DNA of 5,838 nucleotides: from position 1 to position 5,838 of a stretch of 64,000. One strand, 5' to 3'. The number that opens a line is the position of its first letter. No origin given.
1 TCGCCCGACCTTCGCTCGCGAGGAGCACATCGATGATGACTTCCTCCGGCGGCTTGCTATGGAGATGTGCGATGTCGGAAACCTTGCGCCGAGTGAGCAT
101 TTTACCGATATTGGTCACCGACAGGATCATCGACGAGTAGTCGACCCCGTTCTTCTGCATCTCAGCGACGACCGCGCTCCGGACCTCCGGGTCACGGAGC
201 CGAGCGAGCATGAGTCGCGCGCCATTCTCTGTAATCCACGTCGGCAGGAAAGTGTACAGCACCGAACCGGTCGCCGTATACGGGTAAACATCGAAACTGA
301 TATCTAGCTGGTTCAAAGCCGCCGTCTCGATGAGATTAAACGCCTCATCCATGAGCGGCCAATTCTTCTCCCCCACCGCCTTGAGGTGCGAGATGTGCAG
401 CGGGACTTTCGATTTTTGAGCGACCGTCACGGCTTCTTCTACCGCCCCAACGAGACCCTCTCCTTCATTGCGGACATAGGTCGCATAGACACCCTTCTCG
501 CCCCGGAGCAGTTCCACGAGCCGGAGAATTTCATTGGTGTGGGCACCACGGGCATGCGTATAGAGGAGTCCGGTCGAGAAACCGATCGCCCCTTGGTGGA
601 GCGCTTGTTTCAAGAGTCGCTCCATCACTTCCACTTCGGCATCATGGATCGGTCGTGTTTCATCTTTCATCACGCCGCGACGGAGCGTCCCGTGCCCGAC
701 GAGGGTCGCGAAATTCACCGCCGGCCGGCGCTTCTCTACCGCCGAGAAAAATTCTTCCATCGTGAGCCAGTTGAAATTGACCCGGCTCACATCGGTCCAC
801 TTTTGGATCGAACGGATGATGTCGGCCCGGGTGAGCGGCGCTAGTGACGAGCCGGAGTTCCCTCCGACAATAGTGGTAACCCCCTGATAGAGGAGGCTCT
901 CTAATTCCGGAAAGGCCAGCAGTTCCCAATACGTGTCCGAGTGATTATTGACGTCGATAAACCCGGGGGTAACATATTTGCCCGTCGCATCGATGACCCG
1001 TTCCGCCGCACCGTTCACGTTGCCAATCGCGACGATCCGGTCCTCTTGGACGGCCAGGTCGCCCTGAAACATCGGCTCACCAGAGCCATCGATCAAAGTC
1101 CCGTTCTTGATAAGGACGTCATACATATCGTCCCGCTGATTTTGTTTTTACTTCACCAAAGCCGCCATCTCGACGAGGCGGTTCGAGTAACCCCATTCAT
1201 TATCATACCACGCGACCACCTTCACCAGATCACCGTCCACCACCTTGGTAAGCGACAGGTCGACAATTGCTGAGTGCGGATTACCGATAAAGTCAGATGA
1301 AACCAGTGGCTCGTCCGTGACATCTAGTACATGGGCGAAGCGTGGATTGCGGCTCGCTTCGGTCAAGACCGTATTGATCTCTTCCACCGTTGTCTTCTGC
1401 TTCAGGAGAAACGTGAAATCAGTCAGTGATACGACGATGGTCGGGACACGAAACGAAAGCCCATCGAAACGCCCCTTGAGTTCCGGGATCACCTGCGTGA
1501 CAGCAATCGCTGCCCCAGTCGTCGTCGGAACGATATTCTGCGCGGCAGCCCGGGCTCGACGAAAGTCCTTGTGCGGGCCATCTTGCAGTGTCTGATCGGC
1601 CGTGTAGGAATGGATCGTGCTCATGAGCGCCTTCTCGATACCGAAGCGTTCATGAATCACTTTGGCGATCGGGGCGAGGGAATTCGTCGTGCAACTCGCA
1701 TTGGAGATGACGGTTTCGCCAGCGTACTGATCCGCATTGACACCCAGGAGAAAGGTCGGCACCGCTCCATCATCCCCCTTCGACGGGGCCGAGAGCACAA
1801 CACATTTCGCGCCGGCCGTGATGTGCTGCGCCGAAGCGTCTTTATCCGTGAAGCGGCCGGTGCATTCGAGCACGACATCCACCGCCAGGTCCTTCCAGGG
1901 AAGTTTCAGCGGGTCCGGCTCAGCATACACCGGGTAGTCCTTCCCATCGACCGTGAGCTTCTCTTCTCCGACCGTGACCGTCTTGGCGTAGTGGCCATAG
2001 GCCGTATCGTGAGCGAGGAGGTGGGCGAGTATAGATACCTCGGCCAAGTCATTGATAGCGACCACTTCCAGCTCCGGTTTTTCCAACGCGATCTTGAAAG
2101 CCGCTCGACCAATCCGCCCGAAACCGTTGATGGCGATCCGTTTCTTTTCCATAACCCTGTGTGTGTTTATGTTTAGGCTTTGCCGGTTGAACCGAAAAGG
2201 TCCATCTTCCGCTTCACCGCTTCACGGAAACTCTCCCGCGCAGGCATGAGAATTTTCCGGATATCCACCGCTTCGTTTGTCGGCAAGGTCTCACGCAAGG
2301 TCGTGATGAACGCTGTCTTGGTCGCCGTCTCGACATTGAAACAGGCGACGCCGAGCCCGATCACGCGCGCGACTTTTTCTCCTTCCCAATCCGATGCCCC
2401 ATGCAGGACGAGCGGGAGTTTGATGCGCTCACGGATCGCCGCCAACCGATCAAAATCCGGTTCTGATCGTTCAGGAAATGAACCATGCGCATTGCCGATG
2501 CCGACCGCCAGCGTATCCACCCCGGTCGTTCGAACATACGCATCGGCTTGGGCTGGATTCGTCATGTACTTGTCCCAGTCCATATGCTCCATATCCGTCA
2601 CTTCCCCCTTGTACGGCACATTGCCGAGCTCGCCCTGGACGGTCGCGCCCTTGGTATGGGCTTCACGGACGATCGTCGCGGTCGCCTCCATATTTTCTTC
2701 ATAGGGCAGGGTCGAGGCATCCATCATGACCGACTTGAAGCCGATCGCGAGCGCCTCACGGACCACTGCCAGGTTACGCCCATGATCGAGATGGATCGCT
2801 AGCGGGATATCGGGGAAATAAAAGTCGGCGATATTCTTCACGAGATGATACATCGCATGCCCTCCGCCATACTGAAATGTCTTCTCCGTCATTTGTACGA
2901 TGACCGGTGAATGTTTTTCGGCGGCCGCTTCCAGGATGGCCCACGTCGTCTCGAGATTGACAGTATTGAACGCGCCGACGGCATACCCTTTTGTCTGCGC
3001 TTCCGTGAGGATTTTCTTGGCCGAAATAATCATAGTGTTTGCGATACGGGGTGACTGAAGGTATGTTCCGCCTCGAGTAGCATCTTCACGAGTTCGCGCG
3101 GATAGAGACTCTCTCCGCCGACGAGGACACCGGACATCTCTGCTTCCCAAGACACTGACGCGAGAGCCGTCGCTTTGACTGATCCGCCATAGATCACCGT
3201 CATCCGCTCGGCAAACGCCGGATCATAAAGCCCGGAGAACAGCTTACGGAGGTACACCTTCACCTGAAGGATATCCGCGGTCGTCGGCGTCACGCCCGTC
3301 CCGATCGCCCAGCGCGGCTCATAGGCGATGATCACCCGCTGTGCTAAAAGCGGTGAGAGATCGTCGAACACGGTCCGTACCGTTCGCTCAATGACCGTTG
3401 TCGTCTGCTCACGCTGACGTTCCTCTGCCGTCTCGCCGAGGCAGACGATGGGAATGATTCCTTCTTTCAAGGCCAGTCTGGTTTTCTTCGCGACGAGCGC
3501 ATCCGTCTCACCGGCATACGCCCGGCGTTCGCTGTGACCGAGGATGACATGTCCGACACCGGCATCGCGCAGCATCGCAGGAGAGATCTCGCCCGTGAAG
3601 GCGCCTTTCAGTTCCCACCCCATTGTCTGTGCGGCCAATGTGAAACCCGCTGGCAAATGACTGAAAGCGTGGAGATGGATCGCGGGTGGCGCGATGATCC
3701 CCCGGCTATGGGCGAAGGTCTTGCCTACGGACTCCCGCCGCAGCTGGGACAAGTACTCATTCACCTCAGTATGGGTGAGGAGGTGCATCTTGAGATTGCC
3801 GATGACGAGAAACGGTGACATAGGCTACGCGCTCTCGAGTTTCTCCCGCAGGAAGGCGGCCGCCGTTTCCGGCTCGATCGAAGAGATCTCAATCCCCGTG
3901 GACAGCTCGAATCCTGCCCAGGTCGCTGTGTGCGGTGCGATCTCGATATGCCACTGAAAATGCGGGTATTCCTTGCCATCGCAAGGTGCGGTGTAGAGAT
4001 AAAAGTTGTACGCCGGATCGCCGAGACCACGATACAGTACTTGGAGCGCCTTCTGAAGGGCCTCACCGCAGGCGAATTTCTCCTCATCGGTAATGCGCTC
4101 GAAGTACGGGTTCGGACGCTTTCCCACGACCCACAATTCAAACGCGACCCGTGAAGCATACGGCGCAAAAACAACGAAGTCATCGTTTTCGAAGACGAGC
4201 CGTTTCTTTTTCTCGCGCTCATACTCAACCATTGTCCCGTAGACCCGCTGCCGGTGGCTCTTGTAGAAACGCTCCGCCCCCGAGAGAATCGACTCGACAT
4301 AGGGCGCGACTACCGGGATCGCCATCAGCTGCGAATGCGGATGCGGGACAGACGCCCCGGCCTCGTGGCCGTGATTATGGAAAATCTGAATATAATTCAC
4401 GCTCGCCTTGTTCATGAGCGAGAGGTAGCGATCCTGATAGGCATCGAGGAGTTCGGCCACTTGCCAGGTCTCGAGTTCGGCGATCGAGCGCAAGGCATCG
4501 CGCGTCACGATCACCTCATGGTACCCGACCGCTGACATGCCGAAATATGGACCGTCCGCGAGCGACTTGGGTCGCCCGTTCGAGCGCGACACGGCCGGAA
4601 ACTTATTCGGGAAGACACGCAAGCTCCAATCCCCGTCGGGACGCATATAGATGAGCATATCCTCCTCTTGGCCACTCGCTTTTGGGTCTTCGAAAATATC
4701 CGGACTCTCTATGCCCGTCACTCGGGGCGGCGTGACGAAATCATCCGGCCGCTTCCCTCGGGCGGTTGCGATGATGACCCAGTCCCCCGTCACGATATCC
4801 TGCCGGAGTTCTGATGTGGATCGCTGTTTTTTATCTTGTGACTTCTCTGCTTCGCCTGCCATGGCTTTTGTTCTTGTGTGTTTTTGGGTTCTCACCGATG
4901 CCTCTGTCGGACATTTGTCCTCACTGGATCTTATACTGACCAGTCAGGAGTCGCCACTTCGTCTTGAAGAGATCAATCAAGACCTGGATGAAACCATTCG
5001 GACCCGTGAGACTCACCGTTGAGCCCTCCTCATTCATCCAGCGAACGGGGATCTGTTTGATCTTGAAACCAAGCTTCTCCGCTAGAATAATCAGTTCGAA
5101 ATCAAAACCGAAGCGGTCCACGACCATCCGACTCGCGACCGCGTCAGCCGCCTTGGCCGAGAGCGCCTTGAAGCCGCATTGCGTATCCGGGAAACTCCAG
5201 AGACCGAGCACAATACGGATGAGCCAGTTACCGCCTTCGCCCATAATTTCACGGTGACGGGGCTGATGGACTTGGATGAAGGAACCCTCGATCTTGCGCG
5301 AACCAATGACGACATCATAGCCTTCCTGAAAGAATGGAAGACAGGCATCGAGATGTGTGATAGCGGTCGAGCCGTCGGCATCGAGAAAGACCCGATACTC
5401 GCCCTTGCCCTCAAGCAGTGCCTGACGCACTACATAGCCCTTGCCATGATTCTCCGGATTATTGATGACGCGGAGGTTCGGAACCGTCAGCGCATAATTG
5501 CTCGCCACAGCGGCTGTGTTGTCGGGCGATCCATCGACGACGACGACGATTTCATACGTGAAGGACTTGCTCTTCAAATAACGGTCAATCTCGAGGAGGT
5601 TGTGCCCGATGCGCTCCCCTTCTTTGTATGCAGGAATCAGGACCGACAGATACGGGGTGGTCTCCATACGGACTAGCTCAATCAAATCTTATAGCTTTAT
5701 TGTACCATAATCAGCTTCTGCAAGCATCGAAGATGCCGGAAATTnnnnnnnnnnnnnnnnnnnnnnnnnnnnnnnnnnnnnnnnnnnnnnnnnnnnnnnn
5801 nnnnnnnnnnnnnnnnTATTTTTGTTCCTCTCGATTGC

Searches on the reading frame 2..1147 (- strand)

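Call 93: search_protein_families(library=pfam, max_evalue=0.00001, proteins=[window:2-1147:-])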
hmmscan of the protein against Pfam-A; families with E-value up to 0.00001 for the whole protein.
window:2-1147:- (382 aa): 1 family
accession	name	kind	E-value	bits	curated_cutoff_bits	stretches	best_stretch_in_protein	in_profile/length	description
PF07969.17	Amidohydro_3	-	1.1e-11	45.3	29.7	1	50-334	1-275/472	Amidohydrolase family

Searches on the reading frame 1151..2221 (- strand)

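Call 93: search_protein_families(library=pfam, max_evalue=0.00001, proteins=[window:1151-2221:-])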
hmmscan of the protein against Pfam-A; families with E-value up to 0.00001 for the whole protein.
window:1151-2221:- (357 aa): 2 families
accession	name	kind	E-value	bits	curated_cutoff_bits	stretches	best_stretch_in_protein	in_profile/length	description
PF02800.25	Gp_dh_C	-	8.9e-63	211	24.4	1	182-339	1-158/158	Glyceraldehyde 3-phosphate dehydrogenase, C-terminal domain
PF00044.30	Gp_dh_N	-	1.3e-34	118.9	31.7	1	28-127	2-101/101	Glyceraldehyde 3-phosphate dehydrogenase, NAD binding domain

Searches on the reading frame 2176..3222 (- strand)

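Call 26: search_protein_families(library=pfam, max_evalue=0.001, proteins=[window:2176-3222:-])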
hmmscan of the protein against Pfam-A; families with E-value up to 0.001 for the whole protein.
window:2176-3222:- (349 aa): 1 family
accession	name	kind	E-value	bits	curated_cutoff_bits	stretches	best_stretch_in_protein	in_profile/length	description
PF01116.26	F_bP_aldolase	-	1.4e-84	284.3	25.5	1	67-348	2-277/277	Fructose-bisphosphate aldolase class-II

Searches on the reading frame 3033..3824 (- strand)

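Call 26: search_protein_families(library=pfam, max_evalue=0.001, proteins=[window:3033-3824:-])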
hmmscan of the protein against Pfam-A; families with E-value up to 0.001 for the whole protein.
window:3033-3824:- (264 aa): 1 family
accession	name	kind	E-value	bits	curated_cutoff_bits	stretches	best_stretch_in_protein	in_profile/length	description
PF00121.24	TIM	-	1.8e-69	234.4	20.1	1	6-249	2-242/245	Triosephosphate isomerase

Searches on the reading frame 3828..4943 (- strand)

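Call 93: search_protein_families(library=pfam, max_evalue=0.00001, proteins=[window:3828-4943:-])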
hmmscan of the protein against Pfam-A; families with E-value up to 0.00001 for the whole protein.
window:3828-4943:- (372 aa): 2 families
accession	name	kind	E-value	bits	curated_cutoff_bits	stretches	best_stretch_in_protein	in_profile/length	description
PF01087.27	GalP_UDP_transf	-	6.1e-13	50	22.1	1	43-208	11-179/184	Galactose-1-phosphate uridyl transferase, N-terminal domain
PF16268.10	DUF4921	-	5.4e-11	42.5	28.5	1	167-367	209-395/425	Domain of unknown function (DUF4921)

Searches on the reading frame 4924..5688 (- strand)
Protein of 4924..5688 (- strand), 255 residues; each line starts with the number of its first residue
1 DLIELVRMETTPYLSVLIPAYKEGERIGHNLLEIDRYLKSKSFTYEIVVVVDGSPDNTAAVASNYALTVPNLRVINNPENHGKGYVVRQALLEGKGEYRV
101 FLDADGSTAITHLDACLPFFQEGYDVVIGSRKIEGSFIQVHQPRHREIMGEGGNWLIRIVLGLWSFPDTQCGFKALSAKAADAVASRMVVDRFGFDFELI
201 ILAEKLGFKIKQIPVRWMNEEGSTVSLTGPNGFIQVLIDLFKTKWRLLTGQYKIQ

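Call 93: search_protein_families(library=pfam, max_evalue=0.00001, proteins=[window:4924-5688:-])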
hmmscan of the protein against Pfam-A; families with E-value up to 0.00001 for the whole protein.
window:4924-5688:- (255 aa): 2 families
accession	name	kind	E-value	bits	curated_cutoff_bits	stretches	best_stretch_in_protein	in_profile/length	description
PF00535.33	Glycos_transf_2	-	4.4e-23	82.5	23.3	1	15-181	1-164/168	Glycosyl transferase family 2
PF13641.12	Glyco_tranf_2_3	-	7.5e-06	26.6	27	0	13-127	2-119/230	Glycosyltransferase like family 2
